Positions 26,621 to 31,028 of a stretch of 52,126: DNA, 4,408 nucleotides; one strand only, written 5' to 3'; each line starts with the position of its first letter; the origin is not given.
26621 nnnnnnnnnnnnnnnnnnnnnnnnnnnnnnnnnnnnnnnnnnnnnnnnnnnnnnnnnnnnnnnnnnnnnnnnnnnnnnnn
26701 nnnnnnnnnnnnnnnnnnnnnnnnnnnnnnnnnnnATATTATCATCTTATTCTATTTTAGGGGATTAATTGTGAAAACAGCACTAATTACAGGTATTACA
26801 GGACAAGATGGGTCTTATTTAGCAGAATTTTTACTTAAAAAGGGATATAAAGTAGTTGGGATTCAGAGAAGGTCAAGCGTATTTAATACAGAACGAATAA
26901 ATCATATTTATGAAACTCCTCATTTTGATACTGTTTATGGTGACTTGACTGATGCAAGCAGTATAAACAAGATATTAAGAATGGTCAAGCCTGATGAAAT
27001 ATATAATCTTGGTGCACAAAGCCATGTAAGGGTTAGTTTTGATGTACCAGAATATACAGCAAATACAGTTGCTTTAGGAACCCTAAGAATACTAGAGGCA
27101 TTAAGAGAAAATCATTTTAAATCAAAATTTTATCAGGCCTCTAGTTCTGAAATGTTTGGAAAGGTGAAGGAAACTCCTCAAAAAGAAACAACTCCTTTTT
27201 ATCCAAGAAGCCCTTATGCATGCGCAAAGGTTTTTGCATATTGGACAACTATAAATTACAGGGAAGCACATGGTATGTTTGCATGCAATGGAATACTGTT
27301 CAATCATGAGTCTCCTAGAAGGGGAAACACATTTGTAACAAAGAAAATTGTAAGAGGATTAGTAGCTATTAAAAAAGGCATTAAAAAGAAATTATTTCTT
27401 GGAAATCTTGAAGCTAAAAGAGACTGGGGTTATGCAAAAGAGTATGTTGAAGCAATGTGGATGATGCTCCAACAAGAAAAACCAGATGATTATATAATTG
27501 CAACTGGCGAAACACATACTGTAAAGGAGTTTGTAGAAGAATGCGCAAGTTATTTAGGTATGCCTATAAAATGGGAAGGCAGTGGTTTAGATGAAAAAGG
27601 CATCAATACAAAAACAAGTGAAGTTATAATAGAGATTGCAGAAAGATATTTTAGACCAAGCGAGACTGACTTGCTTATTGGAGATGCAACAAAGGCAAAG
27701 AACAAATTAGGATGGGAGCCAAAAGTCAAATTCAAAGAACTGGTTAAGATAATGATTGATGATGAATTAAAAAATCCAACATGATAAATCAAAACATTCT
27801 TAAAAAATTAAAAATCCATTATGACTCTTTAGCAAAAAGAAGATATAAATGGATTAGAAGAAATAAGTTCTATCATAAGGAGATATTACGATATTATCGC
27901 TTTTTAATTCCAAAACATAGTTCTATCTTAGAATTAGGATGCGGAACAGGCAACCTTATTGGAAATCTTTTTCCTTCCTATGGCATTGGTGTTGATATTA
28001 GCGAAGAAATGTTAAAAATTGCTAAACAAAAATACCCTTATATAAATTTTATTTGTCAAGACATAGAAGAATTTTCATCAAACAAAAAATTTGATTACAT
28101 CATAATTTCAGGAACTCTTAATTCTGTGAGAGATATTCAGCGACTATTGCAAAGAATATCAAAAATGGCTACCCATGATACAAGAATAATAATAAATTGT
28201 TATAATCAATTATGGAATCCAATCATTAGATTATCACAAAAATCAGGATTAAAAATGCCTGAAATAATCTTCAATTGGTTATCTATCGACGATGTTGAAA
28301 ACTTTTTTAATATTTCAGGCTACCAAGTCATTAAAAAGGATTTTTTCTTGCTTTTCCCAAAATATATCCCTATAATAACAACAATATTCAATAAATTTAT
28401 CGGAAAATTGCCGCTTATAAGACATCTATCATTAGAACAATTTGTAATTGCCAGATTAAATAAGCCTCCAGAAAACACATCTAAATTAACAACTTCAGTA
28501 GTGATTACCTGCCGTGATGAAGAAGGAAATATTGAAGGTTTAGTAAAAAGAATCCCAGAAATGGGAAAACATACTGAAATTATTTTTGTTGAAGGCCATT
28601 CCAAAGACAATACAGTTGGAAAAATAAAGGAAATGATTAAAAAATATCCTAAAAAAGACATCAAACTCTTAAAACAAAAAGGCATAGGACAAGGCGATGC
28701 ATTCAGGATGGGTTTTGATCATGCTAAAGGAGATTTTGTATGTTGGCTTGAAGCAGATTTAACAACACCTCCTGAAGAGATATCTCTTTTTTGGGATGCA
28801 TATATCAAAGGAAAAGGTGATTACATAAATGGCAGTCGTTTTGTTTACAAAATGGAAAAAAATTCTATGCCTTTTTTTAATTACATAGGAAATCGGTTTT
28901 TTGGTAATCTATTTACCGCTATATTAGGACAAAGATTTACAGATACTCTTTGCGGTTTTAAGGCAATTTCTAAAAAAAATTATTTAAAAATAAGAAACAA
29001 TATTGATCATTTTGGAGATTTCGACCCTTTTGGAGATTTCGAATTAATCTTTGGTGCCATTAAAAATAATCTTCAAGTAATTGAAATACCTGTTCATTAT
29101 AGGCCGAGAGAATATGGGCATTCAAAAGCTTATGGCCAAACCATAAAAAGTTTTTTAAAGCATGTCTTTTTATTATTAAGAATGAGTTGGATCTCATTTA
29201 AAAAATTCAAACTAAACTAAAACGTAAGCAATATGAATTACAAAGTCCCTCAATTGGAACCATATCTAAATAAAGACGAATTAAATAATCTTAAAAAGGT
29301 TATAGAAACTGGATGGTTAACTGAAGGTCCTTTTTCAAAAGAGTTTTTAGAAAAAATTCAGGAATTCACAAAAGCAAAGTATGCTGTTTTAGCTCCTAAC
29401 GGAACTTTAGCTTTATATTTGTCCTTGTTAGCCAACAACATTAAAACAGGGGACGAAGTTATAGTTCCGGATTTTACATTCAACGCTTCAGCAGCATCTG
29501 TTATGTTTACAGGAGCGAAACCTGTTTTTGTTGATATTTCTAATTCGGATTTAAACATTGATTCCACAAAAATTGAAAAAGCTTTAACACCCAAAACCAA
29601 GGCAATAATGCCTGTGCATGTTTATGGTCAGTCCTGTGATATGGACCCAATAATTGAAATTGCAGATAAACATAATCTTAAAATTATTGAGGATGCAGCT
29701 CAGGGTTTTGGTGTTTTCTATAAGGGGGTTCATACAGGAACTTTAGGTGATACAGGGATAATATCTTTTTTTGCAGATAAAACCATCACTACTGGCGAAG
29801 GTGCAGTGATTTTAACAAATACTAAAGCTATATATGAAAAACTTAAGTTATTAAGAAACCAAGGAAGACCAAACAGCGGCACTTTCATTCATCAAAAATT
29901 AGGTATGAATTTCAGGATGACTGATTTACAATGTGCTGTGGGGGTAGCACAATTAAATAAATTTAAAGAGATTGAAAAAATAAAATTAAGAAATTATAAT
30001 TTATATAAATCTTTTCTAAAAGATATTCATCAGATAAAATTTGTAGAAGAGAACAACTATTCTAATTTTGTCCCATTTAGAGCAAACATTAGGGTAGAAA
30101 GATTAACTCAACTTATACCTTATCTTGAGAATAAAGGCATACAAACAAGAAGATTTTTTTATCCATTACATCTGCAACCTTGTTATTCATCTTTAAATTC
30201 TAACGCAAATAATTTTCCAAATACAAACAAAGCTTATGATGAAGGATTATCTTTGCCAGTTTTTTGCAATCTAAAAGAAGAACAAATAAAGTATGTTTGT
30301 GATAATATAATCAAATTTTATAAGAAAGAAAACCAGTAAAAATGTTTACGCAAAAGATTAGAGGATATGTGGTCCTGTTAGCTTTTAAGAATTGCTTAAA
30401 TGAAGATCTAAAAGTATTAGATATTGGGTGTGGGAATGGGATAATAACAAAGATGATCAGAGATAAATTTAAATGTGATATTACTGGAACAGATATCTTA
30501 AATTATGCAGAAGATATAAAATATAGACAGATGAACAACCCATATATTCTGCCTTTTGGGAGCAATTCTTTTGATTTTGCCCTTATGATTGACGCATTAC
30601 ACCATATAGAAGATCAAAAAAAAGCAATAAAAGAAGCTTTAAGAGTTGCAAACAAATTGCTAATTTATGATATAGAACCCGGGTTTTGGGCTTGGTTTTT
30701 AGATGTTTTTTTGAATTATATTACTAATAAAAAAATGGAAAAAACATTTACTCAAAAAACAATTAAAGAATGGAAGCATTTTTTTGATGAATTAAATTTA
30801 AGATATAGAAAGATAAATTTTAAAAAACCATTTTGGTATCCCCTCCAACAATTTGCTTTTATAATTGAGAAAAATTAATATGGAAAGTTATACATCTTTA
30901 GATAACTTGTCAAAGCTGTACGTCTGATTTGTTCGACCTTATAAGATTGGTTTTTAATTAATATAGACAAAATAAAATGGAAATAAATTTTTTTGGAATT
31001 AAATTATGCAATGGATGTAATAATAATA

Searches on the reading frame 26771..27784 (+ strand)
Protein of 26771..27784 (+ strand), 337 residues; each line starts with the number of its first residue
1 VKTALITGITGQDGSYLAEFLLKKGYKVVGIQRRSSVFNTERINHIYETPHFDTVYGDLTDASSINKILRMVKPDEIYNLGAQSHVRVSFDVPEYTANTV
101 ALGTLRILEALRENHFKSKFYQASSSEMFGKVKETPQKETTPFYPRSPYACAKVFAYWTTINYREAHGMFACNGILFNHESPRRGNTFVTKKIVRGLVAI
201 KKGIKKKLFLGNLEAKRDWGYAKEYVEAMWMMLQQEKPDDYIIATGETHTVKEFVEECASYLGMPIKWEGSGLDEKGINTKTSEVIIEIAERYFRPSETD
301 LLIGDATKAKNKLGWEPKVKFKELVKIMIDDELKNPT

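Call 7: search_protein_families(library=pfam, proteins=[window:26771-27784:+], max_evalue=0.001)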
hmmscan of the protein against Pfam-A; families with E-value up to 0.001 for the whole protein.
window:26771-27784:+ (337 aa): 4 families
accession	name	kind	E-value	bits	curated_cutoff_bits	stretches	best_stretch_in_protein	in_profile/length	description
PF16363.11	GDP_Man_Dehyd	-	6.8e-147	489.7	27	1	5-328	1-332/332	GDP-mannose 4,6 dehydratase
PF01370.27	Epimerase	-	1.4e-73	247.7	20.9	1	4-244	1-240/240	NAD dependent epimerase/dehydratase family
PF04321.23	RmlD_sub_bind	-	1.5e-07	31.2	27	1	4-154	3-130/287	RmlD substrate binding domain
PF02719.21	Polysacc_synt_2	-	0.00013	21.7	20.2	1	5-117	2-121/293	Polysaccharide biosynthesis protein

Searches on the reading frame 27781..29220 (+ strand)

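Call 7: search_protein_families(library=pfam, proteins=[window:27781-29220:+], max_evalue=0.001)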
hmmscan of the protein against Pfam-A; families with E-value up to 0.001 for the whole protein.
window:27781-29220:+ (479 aa): 10 families
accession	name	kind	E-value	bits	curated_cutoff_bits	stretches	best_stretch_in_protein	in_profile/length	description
PF00535.33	Glycos_transf_2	-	6e-20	72.3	23.3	1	239-390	1-156/168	Glycosyl transferase family 2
PF13847.12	Methyltransf_31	-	3.7e-16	59.6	27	1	45-142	3-113/145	Methyltransferase domain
PF13649.12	Methyltransf_25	-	1.1e-14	55.3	27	1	49-129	1-92/97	Methyltransferase domain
PF13489.12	Methyltransf_23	-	6.8e-14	52.4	27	1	28-185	6-163/164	Methyltransferase domain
PF08241.18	Methyltransf_11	-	8.2e-13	49.3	21.2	1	50-137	1-94/95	Methyltransferase domain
PF08242.18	Methyltransf_12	-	1.4e-11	45.4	30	1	50-134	1-96/98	Methyltransferase domain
PF07021.18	MetW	-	8.1e-08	32.6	21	1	40-161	8-129/193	Methionine biosynthesis protein MetW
PF10111.15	Glyco_tranf_2_2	-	9.2e-07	29.1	27.3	1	239-328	1-93/276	Glycosyltransferase like family 2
PF05401.17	NodS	-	1.4e-05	25.5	24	1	46-137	44-143/201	Nodulation protein S (NodS)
PF01209.24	Ubie_methyltran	-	9.8e-05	22.2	20.1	1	46-130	48-143/233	ubiE/COQ5 methyltransferase family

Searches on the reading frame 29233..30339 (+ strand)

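Call 6: search_protein_families(library=pfam, proteins=[window:29233-30339:+], max_evalue=0.001)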
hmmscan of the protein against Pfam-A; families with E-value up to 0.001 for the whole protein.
window:29233-30339:+ (368 aa): 5 families
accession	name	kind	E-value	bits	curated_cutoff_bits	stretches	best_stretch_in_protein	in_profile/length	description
PF01041.23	DegT_DnrJ_EryC1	-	1e-109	367.5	19.8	1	12-359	3-359/360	DegT/DnrJ/EryC1/StrS aminotransferase family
PF01053.26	Cys_Met_Meta_PP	-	1.7e-07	30.6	27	1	33-169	52-188/381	Cys/Met metabolism PLP-dependent enzyme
PF00155.27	Aminotran_1_2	-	5.7e-05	22.9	19.7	1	35-126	44-151/361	Aminotransferase class I and II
PF00266.25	Aminotran_5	-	0.00014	21.4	21.5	1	41-160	51-181/371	Aminotransferase class-V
PF01212.27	Beta_elim_lyase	-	0.00032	20.6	27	1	36-156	35-170/288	Beta-eliminating lyase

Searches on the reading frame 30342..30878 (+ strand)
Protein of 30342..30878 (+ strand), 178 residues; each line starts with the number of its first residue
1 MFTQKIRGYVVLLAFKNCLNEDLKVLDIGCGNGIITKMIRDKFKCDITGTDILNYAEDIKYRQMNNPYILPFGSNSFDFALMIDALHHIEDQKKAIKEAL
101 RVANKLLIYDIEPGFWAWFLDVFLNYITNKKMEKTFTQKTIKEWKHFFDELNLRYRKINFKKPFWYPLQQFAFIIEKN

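Call 6: search_protein_families(library=pfam, proteins=[window:30342-30878:+], max_evalue=0.001)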
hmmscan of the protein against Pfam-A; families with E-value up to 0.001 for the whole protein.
window:30342-30878:+ (178 aa): 6 families
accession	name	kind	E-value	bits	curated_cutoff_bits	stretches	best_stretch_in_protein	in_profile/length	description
PF08241.18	Methyltransf_11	-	7.2e-14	52.6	21.2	1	26-103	1-87/95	Methyltransferase domain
PF13489.12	Methyltransf_23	-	1.8e-12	47.7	27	1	17-104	19-109/164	Methyltransferase domain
PF13649.12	Methyltransf_25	-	2.1e-11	44.8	27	1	25-103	1-93/97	Methyltransferase domain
PF07021.18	MetW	-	1.5e-08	34.9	21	1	17-120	9-119/193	Methionine biosynthesis protein MetW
PF13847.12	Methyltransf_31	-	3.5e-08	33.7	27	1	20-105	2-103/145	Methyltransferase domain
PF08242.18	Methyltransf_12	-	8.3e-08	33.3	30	1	26-102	1-91/98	Methyltransferase domain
